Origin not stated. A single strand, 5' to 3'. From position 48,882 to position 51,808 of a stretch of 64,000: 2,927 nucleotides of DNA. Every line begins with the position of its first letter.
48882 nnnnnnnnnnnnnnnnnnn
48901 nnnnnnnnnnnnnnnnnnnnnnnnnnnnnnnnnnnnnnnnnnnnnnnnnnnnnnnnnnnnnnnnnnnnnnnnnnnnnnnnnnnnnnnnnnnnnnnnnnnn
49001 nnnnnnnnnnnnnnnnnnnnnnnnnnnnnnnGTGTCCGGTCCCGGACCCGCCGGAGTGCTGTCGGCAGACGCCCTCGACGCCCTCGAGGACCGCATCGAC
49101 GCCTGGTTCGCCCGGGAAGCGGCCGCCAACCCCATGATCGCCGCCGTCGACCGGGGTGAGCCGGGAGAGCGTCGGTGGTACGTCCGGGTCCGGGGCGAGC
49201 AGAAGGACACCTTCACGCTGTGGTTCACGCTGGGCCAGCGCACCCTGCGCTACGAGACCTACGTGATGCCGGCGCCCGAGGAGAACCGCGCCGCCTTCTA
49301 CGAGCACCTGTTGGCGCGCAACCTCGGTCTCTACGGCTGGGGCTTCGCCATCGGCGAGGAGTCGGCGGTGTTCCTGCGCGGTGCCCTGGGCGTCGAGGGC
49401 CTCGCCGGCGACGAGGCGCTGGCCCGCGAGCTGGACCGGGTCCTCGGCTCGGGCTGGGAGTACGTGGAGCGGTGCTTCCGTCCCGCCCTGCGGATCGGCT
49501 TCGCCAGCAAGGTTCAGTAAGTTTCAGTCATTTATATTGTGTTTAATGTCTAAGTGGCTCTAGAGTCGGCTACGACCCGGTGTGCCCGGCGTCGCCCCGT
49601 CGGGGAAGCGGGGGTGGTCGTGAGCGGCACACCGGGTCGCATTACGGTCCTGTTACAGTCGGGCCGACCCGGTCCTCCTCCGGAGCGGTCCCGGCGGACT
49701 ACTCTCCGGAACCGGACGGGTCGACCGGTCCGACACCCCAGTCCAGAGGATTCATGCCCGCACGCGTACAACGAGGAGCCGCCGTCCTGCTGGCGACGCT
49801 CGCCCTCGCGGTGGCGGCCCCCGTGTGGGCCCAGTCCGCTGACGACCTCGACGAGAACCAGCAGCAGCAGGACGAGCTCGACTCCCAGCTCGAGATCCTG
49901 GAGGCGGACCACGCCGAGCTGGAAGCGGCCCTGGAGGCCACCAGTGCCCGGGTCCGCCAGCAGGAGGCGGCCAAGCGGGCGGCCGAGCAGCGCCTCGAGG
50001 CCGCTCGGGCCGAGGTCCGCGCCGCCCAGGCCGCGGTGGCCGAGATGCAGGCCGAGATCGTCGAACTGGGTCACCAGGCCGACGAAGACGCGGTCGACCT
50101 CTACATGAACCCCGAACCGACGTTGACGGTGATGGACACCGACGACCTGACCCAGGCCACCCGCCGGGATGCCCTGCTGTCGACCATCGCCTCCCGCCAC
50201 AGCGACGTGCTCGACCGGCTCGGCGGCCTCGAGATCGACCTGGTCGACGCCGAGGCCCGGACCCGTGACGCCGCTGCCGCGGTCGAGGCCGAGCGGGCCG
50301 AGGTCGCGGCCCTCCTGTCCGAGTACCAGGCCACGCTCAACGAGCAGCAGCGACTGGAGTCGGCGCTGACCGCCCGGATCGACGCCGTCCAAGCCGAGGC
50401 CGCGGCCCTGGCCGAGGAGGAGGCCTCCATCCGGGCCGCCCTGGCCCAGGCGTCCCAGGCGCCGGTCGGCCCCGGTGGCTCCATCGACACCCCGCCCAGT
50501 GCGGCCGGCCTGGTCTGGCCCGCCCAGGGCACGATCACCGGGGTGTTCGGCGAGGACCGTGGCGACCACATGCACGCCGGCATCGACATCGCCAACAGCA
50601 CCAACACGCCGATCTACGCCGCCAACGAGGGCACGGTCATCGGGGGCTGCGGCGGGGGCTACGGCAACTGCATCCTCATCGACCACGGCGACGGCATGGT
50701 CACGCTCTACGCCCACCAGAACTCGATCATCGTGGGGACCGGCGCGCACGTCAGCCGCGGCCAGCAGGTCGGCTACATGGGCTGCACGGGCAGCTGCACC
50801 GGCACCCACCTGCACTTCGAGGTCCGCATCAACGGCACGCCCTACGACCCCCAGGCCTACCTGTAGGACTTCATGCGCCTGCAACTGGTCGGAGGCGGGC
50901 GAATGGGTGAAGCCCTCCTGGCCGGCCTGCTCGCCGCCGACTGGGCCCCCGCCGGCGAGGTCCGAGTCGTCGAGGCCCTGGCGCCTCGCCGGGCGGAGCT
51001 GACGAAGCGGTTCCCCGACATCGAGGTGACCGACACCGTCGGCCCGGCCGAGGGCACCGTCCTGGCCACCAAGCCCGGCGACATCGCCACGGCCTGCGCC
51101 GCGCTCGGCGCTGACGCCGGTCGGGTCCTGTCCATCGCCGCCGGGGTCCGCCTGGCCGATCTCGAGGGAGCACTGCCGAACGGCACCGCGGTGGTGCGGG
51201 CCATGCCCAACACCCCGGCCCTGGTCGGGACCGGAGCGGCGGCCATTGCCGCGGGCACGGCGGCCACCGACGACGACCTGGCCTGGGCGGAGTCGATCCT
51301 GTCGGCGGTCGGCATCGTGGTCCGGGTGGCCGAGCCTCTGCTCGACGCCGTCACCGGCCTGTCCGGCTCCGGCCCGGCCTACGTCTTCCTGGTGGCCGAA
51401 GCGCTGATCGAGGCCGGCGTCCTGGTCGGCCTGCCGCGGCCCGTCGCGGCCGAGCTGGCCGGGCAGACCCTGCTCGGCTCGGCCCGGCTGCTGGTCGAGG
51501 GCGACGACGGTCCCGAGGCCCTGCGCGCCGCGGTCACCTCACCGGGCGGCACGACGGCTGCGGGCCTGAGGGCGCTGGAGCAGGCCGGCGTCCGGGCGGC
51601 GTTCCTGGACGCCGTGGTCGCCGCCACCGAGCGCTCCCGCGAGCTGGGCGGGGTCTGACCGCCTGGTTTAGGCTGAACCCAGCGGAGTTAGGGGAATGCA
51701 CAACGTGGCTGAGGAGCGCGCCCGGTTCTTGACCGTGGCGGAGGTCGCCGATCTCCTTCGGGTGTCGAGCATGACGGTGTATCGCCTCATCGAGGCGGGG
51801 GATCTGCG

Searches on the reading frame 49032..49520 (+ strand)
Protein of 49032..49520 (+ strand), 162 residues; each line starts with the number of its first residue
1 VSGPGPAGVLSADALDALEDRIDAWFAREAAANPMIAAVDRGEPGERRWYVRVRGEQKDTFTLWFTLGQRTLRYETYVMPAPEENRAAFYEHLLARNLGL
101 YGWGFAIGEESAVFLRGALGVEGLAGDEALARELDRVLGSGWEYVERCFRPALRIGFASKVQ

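Call 64: search_protein_families(library=pfam, proteins=[window:49032-49520:+], max_evalue=0.001)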
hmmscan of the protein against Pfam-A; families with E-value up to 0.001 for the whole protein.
window:49032-49520:+ (162 aa): 1 family
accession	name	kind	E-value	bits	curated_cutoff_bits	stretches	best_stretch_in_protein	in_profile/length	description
PF10722.14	YbjN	-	1e-07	32.6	22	1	24-149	7-121/126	Putative bacterial sensory transduction regulator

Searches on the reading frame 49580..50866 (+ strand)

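Call 64: search_protein_families(library=pfam, proteins=[window:49580-50866:+], max_evalue=0.001)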
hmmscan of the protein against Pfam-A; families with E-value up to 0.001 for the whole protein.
window:49580-50866:+ (428 aa): 4 families
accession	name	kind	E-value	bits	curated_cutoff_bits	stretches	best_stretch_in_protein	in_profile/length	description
PF01551.29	Peptidase_M23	-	2.3e-30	105.1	28.7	1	331-424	2-96/96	Peptidase family M23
PF08614.16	ATG16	-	9.6e-09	36.1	33.7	1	81-167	81-167/200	Autophagy protein 16 (ATG16)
PF11802.13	CENP-K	-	0.00053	20.1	27.2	0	179-281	77-148/263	Centromere-associated protein K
PF13747.11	DUF4164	-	0.00064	20.5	27.2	1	91-148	28-85/89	Domain of unknown function (DUF4164)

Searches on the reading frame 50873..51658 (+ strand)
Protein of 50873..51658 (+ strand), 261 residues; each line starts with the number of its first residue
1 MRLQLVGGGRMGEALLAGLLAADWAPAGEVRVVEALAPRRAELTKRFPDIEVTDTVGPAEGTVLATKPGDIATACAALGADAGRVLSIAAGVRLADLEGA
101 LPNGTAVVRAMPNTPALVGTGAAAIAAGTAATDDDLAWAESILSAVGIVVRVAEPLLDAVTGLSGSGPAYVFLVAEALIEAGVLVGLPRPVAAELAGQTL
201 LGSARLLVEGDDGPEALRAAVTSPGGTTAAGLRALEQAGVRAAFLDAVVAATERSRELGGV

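Call 64: search_protein_families(library=pfam, proteins=[window:50873-51658:+], max_evalue=0.001)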
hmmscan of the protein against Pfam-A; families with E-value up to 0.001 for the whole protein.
window:50873-51658:+ (261 aa): 2 families
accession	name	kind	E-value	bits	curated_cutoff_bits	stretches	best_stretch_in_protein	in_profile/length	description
PF14748.11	P5CR_dimer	-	1.8e-38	131.4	25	1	154-258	1-105/105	Pyrroline-5-carboxylate reductase dimerisation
PF03807.23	F420_oxidored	-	8.6e-07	29.9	21.6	1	3-90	2-93/94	NADP oxidoreductase coenzyme F420-dependent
